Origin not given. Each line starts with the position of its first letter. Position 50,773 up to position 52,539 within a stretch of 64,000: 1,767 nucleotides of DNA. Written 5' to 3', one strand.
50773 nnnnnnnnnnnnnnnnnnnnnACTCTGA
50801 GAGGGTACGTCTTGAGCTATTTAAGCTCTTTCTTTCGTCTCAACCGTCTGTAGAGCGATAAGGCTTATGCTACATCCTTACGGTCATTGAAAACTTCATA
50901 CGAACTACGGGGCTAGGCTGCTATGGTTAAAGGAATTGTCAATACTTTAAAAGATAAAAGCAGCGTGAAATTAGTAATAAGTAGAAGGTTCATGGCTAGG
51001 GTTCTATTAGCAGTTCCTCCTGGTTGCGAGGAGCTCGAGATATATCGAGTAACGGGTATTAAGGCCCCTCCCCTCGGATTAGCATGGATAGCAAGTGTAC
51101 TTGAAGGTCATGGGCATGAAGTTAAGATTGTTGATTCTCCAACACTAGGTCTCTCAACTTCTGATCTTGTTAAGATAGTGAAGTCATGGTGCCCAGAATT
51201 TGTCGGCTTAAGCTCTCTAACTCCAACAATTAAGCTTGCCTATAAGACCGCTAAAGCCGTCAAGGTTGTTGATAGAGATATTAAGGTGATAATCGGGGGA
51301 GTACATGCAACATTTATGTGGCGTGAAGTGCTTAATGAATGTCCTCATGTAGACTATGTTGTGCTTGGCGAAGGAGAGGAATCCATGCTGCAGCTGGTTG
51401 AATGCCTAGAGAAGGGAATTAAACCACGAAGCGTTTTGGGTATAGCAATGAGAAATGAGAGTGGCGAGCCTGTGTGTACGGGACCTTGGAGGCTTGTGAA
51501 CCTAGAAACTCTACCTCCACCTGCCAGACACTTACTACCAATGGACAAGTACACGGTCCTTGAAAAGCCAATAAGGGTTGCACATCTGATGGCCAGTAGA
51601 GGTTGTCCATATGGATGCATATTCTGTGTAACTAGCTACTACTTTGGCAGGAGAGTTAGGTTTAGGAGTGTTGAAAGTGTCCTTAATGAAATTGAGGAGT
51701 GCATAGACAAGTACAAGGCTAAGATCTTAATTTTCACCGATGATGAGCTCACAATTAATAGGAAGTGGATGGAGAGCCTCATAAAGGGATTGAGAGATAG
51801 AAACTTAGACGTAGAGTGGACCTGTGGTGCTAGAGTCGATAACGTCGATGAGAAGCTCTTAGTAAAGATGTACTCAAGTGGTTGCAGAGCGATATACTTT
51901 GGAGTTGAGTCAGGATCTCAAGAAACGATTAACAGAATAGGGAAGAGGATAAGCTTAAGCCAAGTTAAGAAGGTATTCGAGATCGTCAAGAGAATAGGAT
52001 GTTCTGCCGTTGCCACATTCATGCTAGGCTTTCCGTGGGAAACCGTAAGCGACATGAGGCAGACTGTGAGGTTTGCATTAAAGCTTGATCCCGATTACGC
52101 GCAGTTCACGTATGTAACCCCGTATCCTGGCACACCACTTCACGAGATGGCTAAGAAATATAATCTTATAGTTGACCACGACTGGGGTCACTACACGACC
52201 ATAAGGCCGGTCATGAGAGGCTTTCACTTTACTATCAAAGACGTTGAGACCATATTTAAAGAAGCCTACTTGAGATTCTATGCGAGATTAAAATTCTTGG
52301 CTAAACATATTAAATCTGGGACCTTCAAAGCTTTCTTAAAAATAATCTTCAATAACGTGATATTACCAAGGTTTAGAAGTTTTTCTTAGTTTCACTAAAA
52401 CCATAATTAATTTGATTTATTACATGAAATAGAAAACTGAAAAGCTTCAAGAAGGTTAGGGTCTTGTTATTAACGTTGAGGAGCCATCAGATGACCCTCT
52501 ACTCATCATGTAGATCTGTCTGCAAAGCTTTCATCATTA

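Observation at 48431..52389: Two cobalamin-type radical SAM enzymes flanking a QueG/RdhA-like Fe-S protein, directly downstream of the NiFe sulfhydrogenase operon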

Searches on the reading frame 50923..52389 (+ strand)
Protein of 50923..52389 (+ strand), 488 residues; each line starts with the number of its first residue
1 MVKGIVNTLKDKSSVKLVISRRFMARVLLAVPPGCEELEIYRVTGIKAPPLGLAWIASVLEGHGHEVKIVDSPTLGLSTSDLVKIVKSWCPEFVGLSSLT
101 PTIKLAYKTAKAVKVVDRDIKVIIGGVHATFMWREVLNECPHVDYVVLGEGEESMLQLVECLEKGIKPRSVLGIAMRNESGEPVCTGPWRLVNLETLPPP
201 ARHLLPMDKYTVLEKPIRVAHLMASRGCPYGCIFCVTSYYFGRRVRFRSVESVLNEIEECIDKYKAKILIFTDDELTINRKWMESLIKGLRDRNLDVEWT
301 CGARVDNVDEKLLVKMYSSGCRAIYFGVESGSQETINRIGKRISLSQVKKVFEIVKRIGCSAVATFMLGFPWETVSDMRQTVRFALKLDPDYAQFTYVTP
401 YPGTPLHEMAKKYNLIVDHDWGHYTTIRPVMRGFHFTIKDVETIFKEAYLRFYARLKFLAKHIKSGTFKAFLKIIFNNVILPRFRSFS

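Call 3: search_protein_families(library=pfam, proteins=[window:50923-52389:+], max_evalue=0.01)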
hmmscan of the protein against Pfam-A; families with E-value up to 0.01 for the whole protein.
window:50923-52389:+ (488 aa): 3 families
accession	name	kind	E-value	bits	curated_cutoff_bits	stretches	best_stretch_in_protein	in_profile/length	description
PF02310.24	B12-binding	-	7.2e-25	87.6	32.1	1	47-158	11-120/121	B12 binding domain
PF04055.27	Radical_SAM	-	2.1e-23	83.7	29.5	1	225-385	4-166/166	Radical SAM superfamily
PF00465.25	Fe-ADH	-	0.0048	17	31.3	0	251-304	8-61/168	Iron-containing alcohol dehydrogenase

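Call 4: search_protein_families(library=ncbifam, proteins=[window:50923-52389:+], max_evalue=0.01)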
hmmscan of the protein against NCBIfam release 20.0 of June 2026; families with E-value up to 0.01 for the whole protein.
window:50923-52389:+ (488 aa): 41 families (the best 25 are shown)
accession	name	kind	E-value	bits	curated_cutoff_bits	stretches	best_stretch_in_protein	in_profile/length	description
TIGR02026.1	BchE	equivalog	3.8e-70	237.2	481.35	1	43-461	16-435/497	magnesium-protoporphyrin IX monomethyl ester anaerobic oxidative cyclase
NF050148.1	rSAM_ApyD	equivalog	5.3e-57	193.6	750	1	49-418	24-400/645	RiPP biosynthesis radical SAM protein ApyD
TIGR03471.1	HpnJ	equivalog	6.3e-50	170.4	577.6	1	53-464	37-444/472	hopanoid biosynthesis associated radical SAM protein HpnJ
NF038361.1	rSAM_Sden_1168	equivalog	1.2e-47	162.7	575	1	24-453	62-515/560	Sden_1168 family B12-binding radical SAM P-methyltransferase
TIGR04072.2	rSAM_ladder_B12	equivalog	3.2e-41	141.4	360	1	50-417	18-379/443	lipid biosynthesis B12-binding/radical SAM protein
TIGR04013.1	B12_SAM_MJ_1487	hypoth_equivalog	2.2e-38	132.1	251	1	95-410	47-357/382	TIGR04013 family B12-binding domain/radical SAM domain-containing protein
NF033070.1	rSAM_AprD4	equivalog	2.5e-38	132.2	500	1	48-443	40-422/456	AprD4 family radical SAM diol-dehydratase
TIGR04385.1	B12_rSAM_cofa1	equivalog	1.2e-37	130.2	450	1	26-384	1-360/438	B12 lower ligand biosynthesis radical SAM protein BzaD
TIGR04479.1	bcpD_PhpK_rSAM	subfamily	2.2e-36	125.3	600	1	51-425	73-447/504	PhpK family radical SAM P-methyltransferase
TIGR04367.1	HpnR_B12_rSAM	equivalog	7.8e-36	123.6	650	1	46-408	18-371/490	hopanoid C-3 methylase HpnR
TIGR04014.1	B12_SAM_MJ_0865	equivalog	1.9e-34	119.2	360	1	55-412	16-360/434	methyl-coenzyme M reductase glutamine C-methyltransferase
TIGR04190.1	B12_SAM_Ta0216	equivalog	2.4e-24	85.8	500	2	50-179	37-170/554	TIGR04190 family B12-binding domain/radical SAM domain protein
NF040542.1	rSAM_RCCLKC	equivalog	7.7e-23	81.3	450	1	101-385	60-347/423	arsinothricin biosynthesis radical SAM protein ArsL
NF040546.1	rSAM_CUAEP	equivalog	4.1e-22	78.5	500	1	49-384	12-337/468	CUAEP/CCAEP-tail radical SAM (seleno)protein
TIGR04295.1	B12_rSAM_oligo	hypoth_equivalog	1.8e-21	76.3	400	1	50-347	25-320/422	TIGR04295 family B12-binding domain-containing radical SAM protein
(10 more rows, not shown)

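Call 16: search_solved_structures(query=window:50923-52389:+, max_evalue=0.001, show_alignments=0)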
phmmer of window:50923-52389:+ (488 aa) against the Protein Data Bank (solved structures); distinct sequences matched with E-value up to 0.001: 9.
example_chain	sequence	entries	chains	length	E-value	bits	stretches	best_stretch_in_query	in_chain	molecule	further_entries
6fd2_B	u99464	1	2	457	1.7e-30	109.4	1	195-443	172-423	Putative apramycin biosynthetic oxidoreductase 4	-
9ccb_A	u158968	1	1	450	4e-18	68.6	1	134-411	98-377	Radical SAM core domain-containing protein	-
2qgq_A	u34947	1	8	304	8.4e-12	47.7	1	220-397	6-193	Protein TM_1862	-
4jc0_A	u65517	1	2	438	1.5e-11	46.9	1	215-397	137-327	Ribosomal protein S12 methylthiotransferase RimO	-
5ul2_A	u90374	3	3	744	2.5e-10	42.9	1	66-367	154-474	OxsB protein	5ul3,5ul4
7kdx_A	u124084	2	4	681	7.1e-07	31.5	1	91-245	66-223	Methyltransferase TokK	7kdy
7mjz_A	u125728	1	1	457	2.3e-05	26.5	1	224-404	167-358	tRNA-2-methylthio-N(6)-dimethylallyladenosine synthase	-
7mjv_A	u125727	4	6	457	2.4e-05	26.4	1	224-404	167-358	tRNA-2-methylthio-N(6)-dimethylallyladenosine synthase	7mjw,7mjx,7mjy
9p2u_A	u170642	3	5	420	0.00048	22.1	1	297-406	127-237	Radical S-adenosylmethionine methyltransferase NocN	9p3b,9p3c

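Call 21: find_homologous_proteins(query=window:50923-52389:+, max_evalue=1e-10)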
Query window:50923-52389:+ (488 aa): 3804 proteins with E <= 1e-10 among 8000 candidates; the best 120 are listed.
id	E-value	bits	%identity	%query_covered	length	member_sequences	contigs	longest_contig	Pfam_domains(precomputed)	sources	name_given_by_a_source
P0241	0.0e+0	1031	95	95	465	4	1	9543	PF04055.28,PF02310.25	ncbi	ncbi:MAG: radical SAM protein [Candidatus Nezhaarchaeales archaeon]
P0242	6.3e-288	973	87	96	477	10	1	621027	PF04055.28,PF02310.25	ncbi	ncbi:MAG: radical SAM protein [Candidatus Nezhaarchaeales archaeon]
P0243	1.9e-253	860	75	95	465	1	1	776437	PF04055.28,PF02310.25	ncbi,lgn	ncbi:MAG: radical SAM protein [Candidatus Nezhaarchaeales archaeon]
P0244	6.6e-250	848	75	95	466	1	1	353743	PF04055.28,PF02310.25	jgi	-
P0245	1.5e-249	847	75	95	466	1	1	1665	PF04055.28,PF02310.25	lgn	-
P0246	3.9e-249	845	75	95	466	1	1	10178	PF04055.28,PF02310.25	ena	-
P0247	5.3e-249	845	76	95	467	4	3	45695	PF04055.28,PF02310.25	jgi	-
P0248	5.5e-249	845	73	98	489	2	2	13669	PF04055.28,PF02310.25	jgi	-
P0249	1.4e-248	844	74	95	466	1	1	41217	PF04055.28,PF02310.25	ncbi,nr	ncbi:MAG: B12-binding domain-containing radical SAM protein [Candidatus Verstraetearchaeota archaeon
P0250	1.4e-248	844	74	95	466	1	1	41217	PF04055.28,PF02310.25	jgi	-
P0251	1.5e-248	843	73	96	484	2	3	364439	PF04055.28,PF02310.25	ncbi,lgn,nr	ncbi:MAG: B12-binding domain-containing radical SAM protein [Candidatus Nezhaarchaeota archaeon]|nr:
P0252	1.8e-248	843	74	95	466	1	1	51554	PF04055.28,PF02310.25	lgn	-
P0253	2.0e-248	843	76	95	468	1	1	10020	PF04055.28,PF02310.25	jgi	-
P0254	3.7e-248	842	74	95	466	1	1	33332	PF04055.28,PF02310.25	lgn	-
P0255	3.8e-248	842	74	95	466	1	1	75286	PF04055.28,PF02310.25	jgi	jgi:magnesium-protoporphyrin IX monomethyl ester (oxidative) cyclase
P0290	6.1e-165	568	55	91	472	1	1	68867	PF04055.28,PF13353.12,PF02310.25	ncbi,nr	ncbi:MAG: cobalamin-dependent protein [Desulfurococcaceae archaeon]|nr:cobalamin-dependent protein [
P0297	2.2e-163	563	55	92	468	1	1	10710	PF04055.28,PF02310.25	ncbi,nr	ncbi:MAG: cobalamin-dependent protein [Desulfurococcales archaeon]|nr:cobalamin-dependent protein [D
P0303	1.3e-162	560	56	92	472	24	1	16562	PF04055.28,PF02310.25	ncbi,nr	ncbi:MAG: B12-binding domain-containing radical SAM protein [Thermoprotei archaeon]|nr:MAG: B12-bind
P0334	7.8e-159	548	54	93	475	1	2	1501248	PF04055.28,PF02310.25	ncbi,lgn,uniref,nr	ncbi:radical SAM protein [Pyrodictium occultum]|uniref:Radical SAM protein n=1 Tax=Pyrodictium occul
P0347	7.9e-158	544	52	94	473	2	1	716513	PF04055.28,PF02310.25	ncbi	ncbi:B12-binding domain-containing radical SAM protein [Stetteria hydrogenophila]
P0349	1.0e-157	544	53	92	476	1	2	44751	PF04055.28,PF02310.25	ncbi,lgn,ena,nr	ncbi:MAG: B12-binding domain-containing radical SAM protein [Desulfurococcales archaeon]|nr:B12-bind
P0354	1.7e-157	543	52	93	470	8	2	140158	PF04055.28,PF02310.25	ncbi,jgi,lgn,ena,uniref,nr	ncbi:radical SAM protein [Caldivirga sp.]|uniref:B12-binding domain-containing radical SAM protein n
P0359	2.7e-157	542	51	93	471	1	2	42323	PF04055.28,PF02310.25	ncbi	ncbi:MAG: radical SAM protein [Thermoproteus sp.]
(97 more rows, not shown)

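Call 49: find_encoding_contigs(protein=P0242, flank=7000, max_places=1)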
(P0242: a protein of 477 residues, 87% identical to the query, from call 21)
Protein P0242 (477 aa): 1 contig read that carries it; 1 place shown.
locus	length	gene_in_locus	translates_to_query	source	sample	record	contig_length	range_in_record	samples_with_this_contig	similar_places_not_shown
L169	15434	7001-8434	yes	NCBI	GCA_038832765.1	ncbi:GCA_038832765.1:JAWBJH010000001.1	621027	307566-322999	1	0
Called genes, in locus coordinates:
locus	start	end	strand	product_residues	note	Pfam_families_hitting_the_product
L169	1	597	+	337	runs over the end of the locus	PF13187:Fer4_9 (faint), PF13534:Fer4_17 (faint), PF12838:Fer4_7 (faint), PF12797:Fer4_2 (faint), PF00037:Fer4 (faint), PF13237:Fer4_10 (faint), PF17179:Fer4_22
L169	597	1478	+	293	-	PF00970:FAD_binding_6 (weak), PF00175:NAD_binding_1, PF10418:DHODB_Fe-S_bind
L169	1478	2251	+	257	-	PF01058:Oxidored_q6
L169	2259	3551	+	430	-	PF27537:HoxH (weak), PF00374:NiFeSe_Hases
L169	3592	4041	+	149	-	PF01750:HycI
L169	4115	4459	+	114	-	PF19025:DUF5751 (weak)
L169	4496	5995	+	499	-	PF04055:Radical_SAM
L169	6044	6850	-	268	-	PF13484:Fer4_16 (faint)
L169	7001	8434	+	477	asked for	PF02310:B12-binding, PF04055:Radical_SAM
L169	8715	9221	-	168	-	-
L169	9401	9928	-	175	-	PF01467:CTP_transf_like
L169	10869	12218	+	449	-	PF13506:Glyco_transf_21, PF00535:Glycos_transf_2, PF10111:Glyco_tranf_2_2, PF13641:Glyco_tranf_2_3, PF13632:Glyco_trans_2_3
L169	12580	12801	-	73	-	-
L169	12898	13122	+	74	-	-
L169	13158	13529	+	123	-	PF00005:ABC_tran (weak)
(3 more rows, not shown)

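Call 50: find_encoding_contigs(protein=P0243, flank=7000, max_places=1)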
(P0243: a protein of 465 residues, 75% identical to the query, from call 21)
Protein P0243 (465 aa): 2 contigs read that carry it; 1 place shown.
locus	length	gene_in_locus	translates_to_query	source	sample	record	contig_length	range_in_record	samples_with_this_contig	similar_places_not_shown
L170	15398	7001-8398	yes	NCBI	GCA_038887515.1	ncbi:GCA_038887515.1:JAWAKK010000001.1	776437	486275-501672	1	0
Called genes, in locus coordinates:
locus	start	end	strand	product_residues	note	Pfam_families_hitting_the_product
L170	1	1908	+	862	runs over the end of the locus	PF00496:SBP_bac_5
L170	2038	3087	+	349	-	PF00528:BPD_transp_1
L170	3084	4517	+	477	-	PF00528:BPD_transp_1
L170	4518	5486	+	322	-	PF00005:ABC_tran, PF02463:SMC_N (weak), PF13304:AAA_21, PF08352:oligo_HPY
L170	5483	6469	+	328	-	PF00005:ABC_tran, PF08352:oligo_HPY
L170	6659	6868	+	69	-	-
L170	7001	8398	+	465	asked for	PF02310:B12-binding, PF04055:Radical_SAM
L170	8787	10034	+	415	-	PF00330:Aconitase, PF28406:AcnX_3rd (weak)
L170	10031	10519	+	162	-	PF00694:Aconitase_C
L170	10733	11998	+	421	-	PF04165:DUF401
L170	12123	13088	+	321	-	-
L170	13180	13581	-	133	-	-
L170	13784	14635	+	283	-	PF04015:DUF362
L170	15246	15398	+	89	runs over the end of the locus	-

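Call 59: find_encoding_contigs(protein=P0334, flank=6000, max_places=1)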
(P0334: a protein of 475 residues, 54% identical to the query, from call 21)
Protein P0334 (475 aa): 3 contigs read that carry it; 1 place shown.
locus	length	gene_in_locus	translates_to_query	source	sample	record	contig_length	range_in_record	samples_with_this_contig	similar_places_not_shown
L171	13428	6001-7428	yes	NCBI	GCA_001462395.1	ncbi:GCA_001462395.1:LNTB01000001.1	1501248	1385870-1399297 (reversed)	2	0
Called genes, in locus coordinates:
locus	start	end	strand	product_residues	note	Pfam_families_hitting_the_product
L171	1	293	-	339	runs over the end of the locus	PF00709:Adenylsucc_synt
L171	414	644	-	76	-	-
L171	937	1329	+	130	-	-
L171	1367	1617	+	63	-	-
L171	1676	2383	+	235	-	PF03483:B3_4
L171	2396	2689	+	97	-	-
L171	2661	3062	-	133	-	PF07883:Cupin_2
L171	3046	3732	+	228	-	PF03956:Lys_export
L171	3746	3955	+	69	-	-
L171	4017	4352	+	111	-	PF02608:Bmp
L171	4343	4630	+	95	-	PF02608:Bmp (weak)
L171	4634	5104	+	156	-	-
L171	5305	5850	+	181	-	-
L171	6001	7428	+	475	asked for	PF02310:B12-binding, PF04055:Radical_SAM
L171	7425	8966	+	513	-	PF13353:Fer4_12 (weak), PF04055:Radical_SAM, PF13186:SPASM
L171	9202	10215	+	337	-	PF13593:SBF_like, PF01758:SBF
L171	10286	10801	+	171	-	PF00005:ABC_tran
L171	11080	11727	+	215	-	PF01300:Sua5_yciO_yrdC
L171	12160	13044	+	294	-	PF00924:MS_channel_2nd, PF21082:MS_channel_3rd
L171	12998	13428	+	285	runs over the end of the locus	PF04016:DUF364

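Call 60: search_solved_structures(query=L171:7425-8966:+, max_evalue=0.001)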
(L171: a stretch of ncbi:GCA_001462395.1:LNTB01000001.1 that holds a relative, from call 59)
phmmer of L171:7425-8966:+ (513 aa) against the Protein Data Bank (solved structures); distinct sequences matched with E-value up to 0.001: 21.
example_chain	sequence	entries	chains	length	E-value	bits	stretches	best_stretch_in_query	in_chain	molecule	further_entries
6c8v_A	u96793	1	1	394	7.6e-26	94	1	138-485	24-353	Coenzyme PQQ synthesis protein E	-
6efn_A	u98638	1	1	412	6.1e-23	84.4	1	141-332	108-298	Sporulation killing factor maturation protein SkfB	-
7vob_C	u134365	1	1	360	5.5e-10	41.7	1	149-309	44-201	Cytosylglucuronate decarboxylase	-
7voc_C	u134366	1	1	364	5.6e-10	41.6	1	149-309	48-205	Cytosylglucuronate decarboxylase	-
7tol_A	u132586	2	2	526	5.9e-10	41.6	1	141-330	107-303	glycerol dibiphytanyl glycerol tetraether - macrocyclic archaeol synthase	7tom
5v1q_A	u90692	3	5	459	2.9e-06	29.4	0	391-467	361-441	Radical SAM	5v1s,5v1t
5wgg_A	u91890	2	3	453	4.2e-06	28.9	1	136-487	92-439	Radical SAM domain protein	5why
8wm2_A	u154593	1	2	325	8e-06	27.9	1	149-333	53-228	Fe-S radical SAM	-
2fb2_A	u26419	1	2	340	8.5e-06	27.9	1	146-347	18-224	Molybdenum cofactor biosynthesis protein A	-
1tv7_A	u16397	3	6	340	1.3e-05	27.2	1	147-347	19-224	Molybdenum cofactor biosynthesis protein A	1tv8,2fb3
4k37_A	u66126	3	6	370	3.4e-05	25.9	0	142-467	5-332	Anaerobic sulfatase-maturating enzyme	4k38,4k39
4k36_A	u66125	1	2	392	3.9e-05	25.7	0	394-467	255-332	Anaerobic sulfatase-maturating enzyme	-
9dfu_A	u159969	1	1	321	9.3e-05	24.4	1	140-226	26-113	Radical SAM core domain-containing protein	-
9dgw_A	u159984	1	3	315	0.00029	22.8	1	139-251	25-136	Radical SAM core domain-containing protein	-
9dfn_A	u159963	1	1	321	0.00032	22.7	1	140-226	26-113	Radical SAM core domain-containing protein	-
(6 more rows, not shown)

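Call 61: find_encoding_contigs(protein=P0354, flank=6000, max_places=1)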
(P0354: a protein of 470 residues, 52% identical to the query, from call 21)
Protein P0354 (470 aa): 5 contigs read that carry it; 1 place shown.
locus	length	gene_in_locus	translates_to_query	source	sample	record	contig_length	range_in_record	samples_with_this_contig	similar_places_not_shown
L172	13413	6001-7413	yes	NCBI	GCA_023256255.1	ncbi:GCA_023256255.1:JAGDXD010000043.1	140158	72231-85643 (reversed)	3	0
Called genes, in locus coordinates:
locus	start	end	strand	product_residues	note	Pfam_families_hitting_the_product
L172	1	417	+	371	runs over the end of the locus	PF01988:VIT1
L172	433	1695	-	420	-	PF02746:MR_MLE_N, PF13378:MR_MLE_C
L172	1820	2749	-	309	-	PF00753:Lactamase_B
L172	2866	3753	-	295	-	PF01408:GFO_IDH_MocA (weak), PF01488:Shikimate_DH, PF03446:NAD_binding_2, PF03807:F420_oxidored (weak), PF07991:KARI_N (faint), PF14833:NAD_binding_11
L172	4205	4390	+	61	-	-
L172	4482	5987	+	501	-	PF04055:Radical_SAM, PF13353:Fer4_12 (weak), PF13186:SPASM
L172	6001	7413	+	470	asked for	PF02310:B12-binding, PF04055:Radical_SAM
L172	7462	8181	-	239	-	-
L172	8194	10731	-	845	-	PF16640:Big_3_5 (faint)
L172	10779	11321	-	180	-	PF01479:S4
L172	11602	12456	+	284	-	PF00795:CN_hydrolase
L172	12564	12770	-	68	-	-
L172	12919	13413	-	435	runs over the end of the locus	-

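Call 64: search_protein_families(library=ncbifam, proteins=[L171:7425-8966:+, L172:4482-5987:+], max_evalue=0.00001)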
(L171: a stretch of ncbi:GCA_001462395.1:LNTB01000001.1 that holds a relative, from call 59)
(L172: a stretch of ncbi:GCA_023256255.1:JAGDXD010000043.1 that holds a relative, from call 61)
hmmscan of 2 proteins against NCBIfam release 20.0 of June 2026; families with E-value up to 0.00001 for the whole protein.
L171:7425-8966:+ (513 aa): 62 families (the best 25 are shown)
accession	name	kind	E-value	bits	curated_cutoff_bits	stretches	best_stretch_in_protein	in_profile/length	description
TIGR04055.1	rSAM_NirJ2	equivalog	6.7e-74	249.3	500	1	143-486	1-325/326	putative heme d1 biosynthesis radical SAM protein NirJ2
TIGR04053.2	TIGR04053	equivalog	4.4e-71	240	395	1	140-486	6-365/366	TIGR04053 family radical SAM/SPASM domain-containing protein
TIGR04545.1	rSAM_ahbD_hemeb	equivalog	7.5e-71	239.3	500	1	143-486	1-338/339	heme b synthase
TIGR04347.1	pseudo_SAM_Halo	equivalog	3.1e-58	197.9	525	1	143-486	39-386/390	TIGR04347 family pseudo-SAM/SPASM protein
TIGR04054.1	rSAM_NirJ1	equivalog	1.7e-56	191.5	650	1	143-485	37-382/387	putative heme d1 biosynthesis radical SAM protein NirJ1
TIGR04051.1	rSAM_NirJ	equivalog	5.1e-56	190.2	515.45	1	143-486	3-349/354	heme d1 biosynthesis radical SAM protein NirJ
TIGR04303.1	GeoRSP_rSAM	equivalog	9.7e-56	189.7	400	2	140-354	3-216/325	GeoRSP system radical SAM/SPASM protein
TIGR04546.1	rSAM_ahbC_deAc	equivalog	9.8e-54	182.6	650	1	143-487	40-387/390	12,18-didecarboxysiroheme deacetylase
TIGR03962.1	mycofact_rSAM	equivalog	3.1e-43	148.3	265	2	138-337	8-204/339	mycofactocin radical SAM maturase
TIGR03913.1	rad_SAM_trio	equivalog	1e-38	133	591.75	1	140-489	17-358/477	GDL motif peptide-associated radical SAM/SPASM maturase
TIGR04250.1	SCM_rSAM_ScmE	equivalog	9.2e-38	130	400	1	147-483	8-345/358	SynChlorMet cassette radical SAM/SPASM protein ScmE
TIGR04103.1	rSAM_nif11_3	equivalog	7.8e-36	123.6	725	1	144-483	7-342/412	nif11-class peptide radical SAM maturase 3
TIGR02109.1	PQQ_syn_pqqE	equivalog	1.1e-34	120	381.35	1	138-488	3-335/358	pyrroloquinoline quinone biosynthesis protein PqqE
NF045574.1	sacti_mat_StsB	exception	2.4e-34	119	625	1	142-326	96-278/466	StsB family radical SAM/SPASM domain sactipeptide maturase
TIGR04251.1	SCM_rSAM_ScmF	equivalog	2.2e-33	116.1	400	1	146-471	8-327/353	SynChlorMet cassette radical SAM/SPASM protein ScmF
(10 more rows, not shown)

L172:4482-5987:+ (501 aa): 56 families (the best 25 are shown)
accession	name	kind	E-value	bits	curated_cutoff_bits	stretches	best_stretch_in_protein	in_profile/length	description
TIGR04545.1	rSAM_ahbD_hemeb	equivalog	2.4e-73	247.5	500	1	133-474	2-338/339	heme b synthase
TIGR04055.1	rSAM_NirJ2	equivalog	2.4e-69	234.4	500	1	133-474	2-325/326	putative heme d1 biosynthesis radical SAM protein NirJ2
TIGR04053.2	TIGR04053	equivalog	1.1e-68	232.2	395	1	129-474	6-365/366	TIGR04053 family radical SAM/SPASM domain-containing protein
TIGR04054.1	rSAM_NirJ1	equivalog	3.3e-61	207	650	1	133-474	38-383/387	putative heme d1 biosynthesis radical SAM protein NirJ1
TIGR04347.1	pseudo_SAM_Halo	equivalog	1.2e-59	202.6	525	1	132-476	39-388/390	TIGR04347 family pseudo-SAM/SPASM protein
TIGR04051.1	rSAM_NirJ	equivalog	5.2e-58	196.7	515.45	1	133-477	4-352/354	heme d1 biosynthesis radical SAM protein NirJ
TIGR04546.1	rSAM_ahbC_deAc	equivalog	3.4e-56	190.7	650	1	133-476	41-388/390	12,18-didecarboxysiroheme deacetylase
TIGR04303.1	GeoRSP_rSAM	equivalog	6.2e-48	164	400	1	128-471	2-324/325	GeoRSP system radical SAM/SPASM protein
TIGR03962.1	mycofact_rSAM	equivalog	7.3e-42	143.7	265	1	126-475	7-335/339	mycofactocin radical SAM maturase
NF050035.1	rSAM_WgK_link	exception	1.7e-35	122.7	650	2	128-314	6-192/367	radical SAM/SPASM peptide maturase WgkB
TIGR04340.1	rSAM_ACGX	hypoth_equivalog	1e-34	120.3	400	1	131-472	3-338/341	radical SAM/SPASM domain protein, ACGX system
NF045574.1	sacti_mat_StsB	exception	5.5e-34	117.8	625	1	134-315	99-278/466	StsB family radical SAM/SPASM domain sactipeptide maturase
TIGR02109.1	PQQ_syn_pqqE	equivalog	1.3e-33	116.4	381.35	1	127-491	3-349/358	pyrroloquinoline quinone biosynthesis protein PqqE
TIGR04103.1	rSAM_nif11_3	equivalog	1.3e-33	116.3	725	1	132-473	6-344/412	nif11-class peptide radical SAM maturase 3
TIGR03913.1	rad_SAM_trio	equivalog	2.6e-33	115.1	591.75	1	129-478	17-359/477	GDL motif peptide-associated radical SAM/SPASM maturase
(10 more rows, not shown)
